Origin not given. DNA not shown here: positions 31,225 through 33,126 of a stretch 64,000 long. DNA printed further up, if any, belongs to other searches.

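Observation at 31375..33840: Second secreted CAZyme-like protein: pectate-lyase-type beta-helix plus 5 Listeria-Bacteroides repeats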

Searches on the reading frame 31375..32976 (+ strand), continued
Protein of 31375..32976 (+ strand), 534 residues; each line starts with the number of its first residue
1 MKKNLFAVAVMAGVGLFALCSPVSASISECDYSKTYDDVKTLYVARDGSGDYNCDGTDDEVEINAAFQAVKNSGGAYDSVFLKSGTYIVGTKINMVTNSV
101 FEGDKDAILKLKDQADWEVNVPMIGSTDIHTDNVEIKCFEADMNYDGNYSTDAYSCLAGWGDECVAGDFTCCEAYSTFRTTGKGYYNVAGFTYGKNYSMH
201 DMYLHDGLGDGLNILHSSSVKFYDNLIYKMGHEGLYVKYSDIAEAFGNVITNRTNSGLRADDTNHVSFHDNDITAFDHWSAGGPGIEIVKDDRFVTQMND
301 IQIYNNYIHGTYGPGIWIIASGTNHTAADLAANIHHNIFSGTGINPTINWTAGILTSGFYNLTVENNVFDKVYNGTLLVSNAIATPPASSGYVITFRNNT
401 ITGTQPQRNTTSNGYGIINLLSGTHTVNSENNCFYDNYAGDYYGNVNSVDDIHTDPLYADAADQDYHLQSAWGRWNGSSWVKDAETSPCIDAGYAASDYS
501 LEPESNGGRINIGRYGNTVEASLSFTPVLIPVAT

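Call 29: find_related_loci(query=A1, collection=genome_contigs, flank=6000)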
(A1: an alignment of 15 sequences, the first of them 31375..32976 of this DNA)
Query A1 (534 aa) in genome_contigs; peptide patterns used: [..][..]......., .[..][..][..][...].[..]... (x = any residue, [..] = any of these).
234 stretches matched a pattern; 149 encode a relative of the query (tblastn E <= 1e-3); the best 80 are kept; 77 distinct loci.
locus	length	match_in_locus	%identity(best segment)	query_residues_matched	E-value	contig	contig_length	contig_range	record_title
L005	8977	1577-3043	47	3-524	5e-140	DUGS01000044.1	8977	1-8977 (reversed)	MAG TPA_asm: Methanosarcina sp. isolate UBA10923 contig_3457, whole genome shotgun sequence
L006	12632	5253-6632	49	40-524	2e-139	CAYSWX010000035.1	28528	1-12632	MAG TPA_asm: uncultured Methanosarcinales archaeon isolate binchicken_co152_168 genome assembly, contig: NODE_1911_lengt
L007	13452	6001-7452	46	1-524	1e-138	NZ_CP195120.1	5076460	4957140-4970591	Methanosarcina sp. T3 chromosome, complete genome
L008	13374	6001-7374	48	41-524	2e-138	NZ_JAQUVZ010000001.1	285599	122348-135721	MAG: Methanosarcina sp. isolate STD2_179 NODE_38_length_285599_cov_18.211530_Sandtown_D2, whole genome shotgun sequence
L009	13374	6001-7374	47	41-524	5e-137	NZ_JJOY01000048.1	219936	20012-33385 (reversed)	Methanosarcina sp. 2.H.T.1A.6 scaffold4_1_size220024-refined, whole genome shotgun sequence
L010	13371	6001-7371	48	42-526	7e-136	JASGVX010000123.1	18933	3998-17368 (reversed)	MAG: Methanobacteriota archaeon isolate MAG165_SZBP c_000000063078, whole genome shotgun sequence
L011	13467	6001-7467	45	1-528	8e-136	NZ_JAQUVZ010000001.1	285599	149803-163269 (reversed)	MAG: Methanosarcina sp. isolate STD2_179 NODE_38_length_285599_cov_18.211530_Sandtown_D2, whole genome shotgun sequence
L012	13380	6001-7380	48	40-524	4e-135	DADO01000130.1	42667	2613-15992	MAG TPA_asm: Methanosarcina sp. UBA402 UBA402_contig_187, whole genome shotgun sequence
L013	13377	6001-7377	48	41-524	5e-135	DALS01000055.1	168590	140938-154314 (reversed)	MAG TPA_asm: Methanosarcina sp. UBA293 UBA293_contig_401, whole genome shotgun sequence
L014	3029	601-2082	45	1-528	4e-140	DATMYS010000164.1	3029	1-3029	MAG TPA_asm: Methanosarcina sp. isolate SMAG_U13154 k141_78354, whole genome shotgun sequence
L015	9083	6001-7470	44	1-529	2e-132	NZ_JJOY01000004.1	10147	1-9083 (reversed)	Methanosarcina sp. 2.H.T.1A.6 scaffold45_1_size10347-refined, whole genome shotgun sequence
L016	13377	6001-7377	48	41-524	7e-132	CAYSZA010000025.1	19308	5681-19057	MAG TPA_asm: uncultured Methanosarcinales archaeon isolate binchicken_co158_63 genome assembly, contig: NODE_2521_length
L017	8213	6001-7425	46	41-533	7e-132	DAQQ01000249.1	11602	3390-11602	MAG TPA_asm: Methanosarcina sp. UBA7 UBA7_contig_1372, whole genome shotgun sequence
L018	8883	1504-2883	48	40-524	4e-141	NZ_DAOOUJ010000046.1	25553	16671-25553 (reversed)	MAG: Methanosarcina sp. isolate AMR_MDS_2470 NODE_1300_length_25553_cov_20.316142, whole genome shotgun sequence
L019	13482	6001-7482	45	1-528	6e-132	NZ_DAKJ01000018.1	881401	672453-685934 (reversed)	MAG: Methanosarcina sp. UBA289 UBA289_contig_38, whole genome shotgun sequence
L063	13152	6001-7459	46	8-529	2e-116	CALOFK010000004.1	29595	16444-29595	MAG: uncultured Marinilabiliaceae bacterium isolate HOU_bin.0151 genome assembly, contig: contig_20453, whole genome sho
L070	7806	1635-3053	41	42-534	3e-107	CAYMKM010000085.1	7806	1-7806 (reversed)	MAG TPA_asm: uncultured Clostridia bacterium isolate binchicken_co139_800 genome assembly, contig: NODE_22158_length_780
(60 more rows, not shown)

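Call 34: search_solved_structures(query=A2, max_evalue=1, show_alignments=1)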
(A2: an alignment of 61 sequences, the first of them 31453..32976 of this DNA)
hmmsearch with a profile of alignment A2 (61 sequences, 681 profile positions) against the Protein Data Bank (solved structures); distinct sequences matched with E-value up to 1: 4.
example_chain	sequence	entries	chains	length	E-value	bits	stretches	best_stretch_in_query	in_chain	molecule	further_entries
4ozy_A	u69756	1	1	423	0.028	16.1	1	191-246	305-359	Poly(beta-D-mannuronate) C5 epimerase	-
4ozz_A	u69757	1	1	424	0.028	16.1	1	191-246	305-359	Poly(beta-D-mannuronate) C5 epimerase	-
4nk8_A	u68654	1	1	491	0.035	15.8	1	191-246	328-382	Poly(beta-D-mannuronate) C5 epimerase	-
4nk6_A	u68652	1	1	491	0.035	15.8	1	191-246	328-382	Poly(beta-D-mannuronate) C5 epimerase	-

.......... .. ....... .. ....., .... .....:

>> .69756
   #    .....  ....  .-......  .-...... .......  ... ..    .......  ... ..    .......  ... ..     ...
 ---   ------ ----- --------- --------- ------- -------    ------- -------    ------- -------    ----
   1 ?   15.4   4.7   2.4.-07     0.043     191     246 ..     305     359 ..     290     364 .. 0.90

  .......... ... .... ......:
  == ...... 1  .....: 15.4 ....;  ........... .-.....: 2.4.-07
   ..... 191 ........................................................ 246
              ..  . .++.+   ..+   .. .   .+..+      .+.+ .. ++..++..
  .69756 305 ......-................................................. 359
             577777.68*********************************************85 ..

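Call 37: search_protein_families(library=pfam, proteins=[L063:58-672:+, L063:2393-3595:-, L063:3877-4941:+, L063:6239-8320:+, L063:11045-11791:+, L063:12351-12974:-, L070:165-1511:+, L070:1539-3581:+, L070:3903-4556:+, L070:5004-7745:+], max_evalue=0.00001)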
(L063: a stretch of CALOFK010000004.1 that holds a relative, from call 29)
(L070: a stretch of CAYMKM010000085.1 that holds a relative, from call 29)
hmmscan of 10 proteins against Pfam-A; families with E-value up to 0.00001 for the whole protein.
L063:58-672:+ (204 aa): 0 families

L063:2393-3595:- (400 aa): 6 families
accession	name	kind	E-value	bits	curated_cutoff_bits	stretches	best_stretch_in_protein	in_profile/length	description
PF00534.26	Glycos_transf_1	-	1.3e-44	152.2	26.4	1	218-386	2-171/172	Glycosyl transferases group 1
PF13692.12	Glyco_trans_1_4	-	9.7e-38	130.1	27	1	232-373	2-142/142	Glycosyl transferases group 1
PF13439.12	Glyco_transf_4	-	1.3e-20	74.5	28.5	1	34-211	7-169/170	Glycosyltransferase Family 4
PF13579.12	Glyco_trans_4_4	-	8.7e-10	39.6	29.7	1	35-207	7-158/158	Glycosyl transferase 4-like domain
PF13524.12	Glyco_trans_1_2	-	2.5e-09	37.6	25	1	281-388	15-129/144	Glycosyl transferase-like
PF20706.3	GT4-conflict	-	3.8e-07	29.9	26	1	174-373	144-357/385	Family 4 Glycosyltransferase in conflict systems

L063:3877-4941:+ (354 aa): 5 families
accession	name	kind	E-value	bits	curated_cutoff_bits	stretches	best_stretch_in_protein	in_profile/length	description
PF00534.26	Glycos_transf_1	-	4.3e-30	104.9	26.4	1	157-331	2-171/172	Glycosyl transferases group 1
PF13692.12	Glyco_trans_1_4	-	1.6e-29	103.4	27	1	171-318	2-142/142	Glycosyl transferases group 1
PF13524.12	Glyco_trans_1_2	-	4.1e-11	43.5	25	1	195-348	5-144/144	Glycosyl transferase-like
PF13439.12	Glyco_transf_4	-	3.8e-10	40.5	28.5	1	13-150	36-169/170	Glycosyltransferase Family 4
PF13579.12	Glyco_trans_4_4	-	3.8e-07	31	29.7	1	46-146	69-158/158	Glycosyl transferase 4-like domain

L063:6239-8320:+ (693 aa): 6 families
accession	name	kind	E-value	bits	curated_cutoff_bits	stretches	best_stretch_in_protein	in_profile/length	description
PF08480.16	Disaggr_assoc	-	2.9e-74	249.6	22.6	1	175-371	2-194/194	Disaggregatase related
PF06848.17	Disaggr_repeat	-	5.2e-48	163.5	33.9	1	513-661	1-147/179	Disaggregatase related repeat domain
PF05345.18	He_PIG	-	8.3e-13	49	24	1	412-484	1-82/96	Putative Ig domain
PF13229.12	Beta_helix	-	5.5e-12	46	25.9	1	37-152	53-158/158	Right handed beta helix region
PF17963.7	Big_9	-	1.1e-09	39.4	23.6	1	410-491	1-85/89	Bacterial Ig domain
PF17892.7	Cadherin_5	-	2.7e-06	27.6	26.5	1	428-496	21-97/98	Cadherin-like domain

L063:11045-11791:+ (248 aa): 2 families
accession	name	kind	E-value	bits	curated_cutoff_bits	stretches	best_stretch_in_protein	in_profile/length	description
PF03023.19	MurJ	-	4e-14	52.5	27.4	1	38-245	224-436/451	Lipid II flippase MurJ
PF01943.22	Polysacc_synt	-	3.1e-08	33.8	28.2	1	14-77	209-273/274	Polysaccharide biosynthesis protein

L063:12351-12974:- (207 aa): 2 families
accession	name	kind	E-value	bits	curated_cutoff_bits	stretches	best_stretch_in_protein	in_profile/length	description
PF01370.27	Epimerase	-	3.6e-22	79.4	20.9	1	1-133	102-240/240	NAD dependent epimerase/dehydratase family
PF16363.11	GDP_Man_Dehyd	-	3.9e-14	53.3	27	1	6-139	121-256/332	GDP-mannose 4,6 dehydratase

L070:165-1511:+ (448 aa): 2 families
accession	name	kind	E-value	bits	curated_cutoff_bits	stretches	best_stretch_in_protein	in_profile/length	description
PF08480.16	Disaggr_assoc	-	2.9e-65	220.3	22.6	1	269-439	1-161/194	Disaggregatase related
PF13229.12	Beta_helix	-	1.3e-22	80.5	25.9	3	167-290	11-121/158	Right handed beta helix region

L070:1539-3581:+ (680 aa): 3 families
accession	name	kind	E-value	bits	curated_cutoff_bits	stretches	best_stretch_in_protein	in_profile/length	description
PF08480.16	Disaggr_assoc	-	2.9e-84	282.3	22.6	1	261-464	1-194/194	Disaggregatase related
PF13229.12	Beta_helix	-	3.5e-15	56.4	25.9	1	152-305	3-136/158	Right handed beta helix region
PF17957.7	Big_7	-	2.5e-08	34.9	24.1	1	499-565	3-68/70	Bacterial Ig domain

L070:3903-4556:+ (217 aa): 0 families

L070:5004-7745:+ (913 aa): 1 family
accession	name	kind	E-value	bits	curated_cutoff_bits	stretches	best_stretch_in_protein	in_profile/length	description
PF13517.12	FG-GAP_3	-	3e-06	28.2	26.9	0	490-527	1-38/61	FG-GAP-like repeat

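Call 46: predict_structure(alignment_id=A2)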
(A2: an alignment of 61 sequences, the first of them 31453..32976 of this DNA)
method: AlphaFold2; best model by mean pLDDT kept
length: 508 residues; sequences in the alignment: 61
mean_pLDDT: 86.3   pTM: 0.88
mean pLDDT of the five models: 86.3, 86.3, 86.2, 86.1, 85.5
residues with pLDDT >= 90: 319; 70-90: 113; 50-70: 44; < 50: 32
segments of 3 or more residues with pLDDT < 50: 153-157, 477-484, 491-508
pLDDT, mean of each block of 10 residues (from residue 1): 64 93 96 97 98 97 96 96 90 87 97 95 75 65 65 53 97 97 94 98 93 98 93 97 95 79 91 97 95 90 95 92 92 95 96 85 88 95 86 95 96 96 95 86 82 84 81 57 50 36 31
secondary structure, 60 per line:
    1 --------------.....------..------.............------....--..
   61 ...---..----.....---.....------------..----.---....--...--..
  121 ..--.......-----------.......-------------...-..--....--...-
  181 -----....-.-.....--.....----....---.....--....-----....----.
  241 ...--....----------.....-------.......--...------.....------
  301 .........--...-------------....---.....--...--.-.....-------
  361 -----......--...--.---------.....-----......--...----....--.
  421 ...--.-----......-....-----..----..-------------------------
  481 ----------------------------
elements in order: E15-19 H34-46 E53-56 E59-63 E73-77 E81-85 E108-111 E114-116 H119-122 H125-131 H143-149 E163-165 E171-174 E177-179 E186-189 E193-197 E200-204 E209-212 E216-220 E223-226 E232-235 E240-243 E246-249 E260-264 E272-278 E281-283 E290-294 E304-309 E312-314 E328-331 E335-339 E342-344 E349-353 E366-371 E374-376 E389-393 E399-404 E407-409 E414-417 E420-423 E432-434 E439-442

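Call 49: search_protein_representatives(protein=window:31375-32976:+)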
Query: 534 residues. Proteins with E-value up to 0.001 (for the whole library): 5602; up to 1e-10: 2558; up to 1e-30: 324. The best 150 are listed.
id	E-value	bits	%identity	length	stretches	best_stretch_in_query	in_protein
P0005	9.2e-243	823.2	68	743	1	1-524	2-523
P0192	9.3e-164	562.5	36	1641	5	183-526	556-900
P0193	8.0e-152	523.1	39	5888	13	450-530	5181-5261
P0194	1.7e-144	498.9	42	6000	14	454-530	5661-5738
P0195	2.7e-142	491.6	40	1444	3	180-528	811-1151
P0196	3.4e-138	478.1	42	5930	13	453-527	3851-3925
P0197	5.5e-138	477.4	46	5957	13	453-525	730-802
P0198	6.6e-137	473.9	42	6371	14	374-530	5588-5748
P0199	1.8e-134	465.8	39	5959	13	355-533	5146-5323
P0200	2.6e-134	465.3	43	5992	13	444-527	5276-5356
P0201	1.3e-132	459.7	40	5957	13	452-526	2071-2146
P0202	2.3e-131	455.6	43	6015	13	449-529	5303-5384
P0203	4.0e-131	454.8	39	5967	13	429-524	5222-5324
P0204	1.0e-129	450.1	40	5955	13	343-528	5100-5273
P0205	3.4e-129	448.4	39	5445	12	449-530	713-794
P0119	3.6e-116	405.4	46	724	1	1-524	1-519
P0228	6.8e-105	368.2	45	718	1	22-522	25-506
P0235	9.7e-97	341.3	46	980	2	180-533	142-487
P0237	4.3e-94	332.5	45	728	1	3-531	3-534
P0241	3.5e-92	326.3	43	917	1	38-529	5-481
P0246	5.5e-85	302.5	40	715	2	181-524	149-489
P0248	9.5e-85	301.7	39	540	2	181-524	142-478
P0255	3.1e-80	286.8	43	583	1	37-527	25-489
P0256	2.5e-79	283.8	42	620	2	179-524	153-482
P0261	1.7e-76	274.5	41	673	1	40-533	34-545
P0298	9.4e-61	222.5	33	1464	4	40-524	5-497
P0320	1.4e-54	202.2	37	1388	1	41-522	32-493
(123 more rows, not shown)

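Call 56: find_encoding_contigs(protein=P0087, flank=7000, max_places=1)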
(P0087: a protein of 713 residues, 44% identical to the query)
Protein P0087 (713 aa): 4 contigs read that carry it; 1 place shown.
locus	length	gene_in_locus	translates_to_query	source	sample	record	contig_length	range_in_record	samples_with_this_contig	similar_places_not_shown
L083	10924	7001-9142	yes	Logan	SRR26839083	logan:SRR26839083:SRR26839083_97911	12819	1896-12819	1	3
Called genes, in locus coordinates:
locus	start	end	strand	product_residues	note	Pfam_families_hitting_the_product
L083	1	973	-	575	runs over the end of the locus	PF05157:MshEN, PF00437:T2SSE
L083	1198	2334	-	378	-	PF01368:DHH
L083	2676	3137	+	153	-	PF02367:TsaE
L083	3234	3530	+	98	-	-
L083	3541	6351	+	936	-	PF02739:5_3_exonuc_N, PF01367:5_3_exonuc, PF01612:DNA_pol_A_exo1, PF22619:DNA_polI_exo1, PF00476:DNA_pol_A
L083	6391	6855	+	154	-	PF07963:N_methyl (weak)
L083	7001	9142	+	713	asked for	PF13229:Beta_helix, PF08480:Disaggr_assoc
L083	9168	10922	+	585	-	?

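Call 57: find_encoding_contigs(protein=P0119, flank=7000, max_places=1)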
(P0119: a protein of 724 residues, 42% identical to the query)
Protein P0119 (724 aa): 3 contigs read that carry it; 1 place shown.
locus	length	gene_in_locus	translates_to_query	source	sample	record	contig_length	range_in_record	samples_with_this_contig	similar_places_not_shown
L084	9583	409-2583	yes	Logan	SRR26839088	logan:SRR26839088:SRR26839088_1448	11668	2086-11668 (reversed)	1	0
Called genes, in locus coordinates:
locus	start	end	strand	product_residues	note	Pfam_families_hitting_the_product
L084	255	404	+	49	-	-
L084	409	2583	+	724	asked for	PF05048:NosD, PF13229:Beta_helix, PF08480:Disaggr_assoc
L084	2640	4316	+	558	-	PF13229:Beta_helix, PF08480:Disaggr_assoc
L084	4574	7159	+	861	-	-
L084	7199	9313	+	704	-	PF13229:Beta_helix, PF05048:NosD (faint), PF13229:Beta_helix, PF08480:Disaggr_assoc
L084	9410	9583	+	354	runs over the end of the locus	PF11258:DUF3048, PF17479:DUF3048_C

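Call 58: find_encoding_contigs(protein=P0085, flank=7000, max_places=1)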
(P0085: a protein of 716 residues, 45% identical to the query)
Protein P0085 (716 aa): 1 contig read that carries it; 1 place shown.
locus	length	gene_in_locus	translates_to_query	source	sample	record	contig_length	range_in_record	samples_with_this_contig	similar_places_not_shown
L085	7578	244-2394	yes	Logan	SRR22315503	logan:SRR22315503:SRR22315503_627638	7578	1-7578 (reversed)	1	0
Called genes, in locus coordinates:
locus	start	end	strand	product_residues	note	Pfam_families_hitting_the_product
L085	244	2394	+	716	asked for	PF13229:Beta_helix (weak), PF08480:Disaggr_assoc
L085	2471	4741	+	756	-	PF05048:NosD (weak), PF13229:Beta_helix, PF08480:Disaggr_assoc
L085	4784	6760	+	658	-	-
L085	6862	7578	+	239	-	?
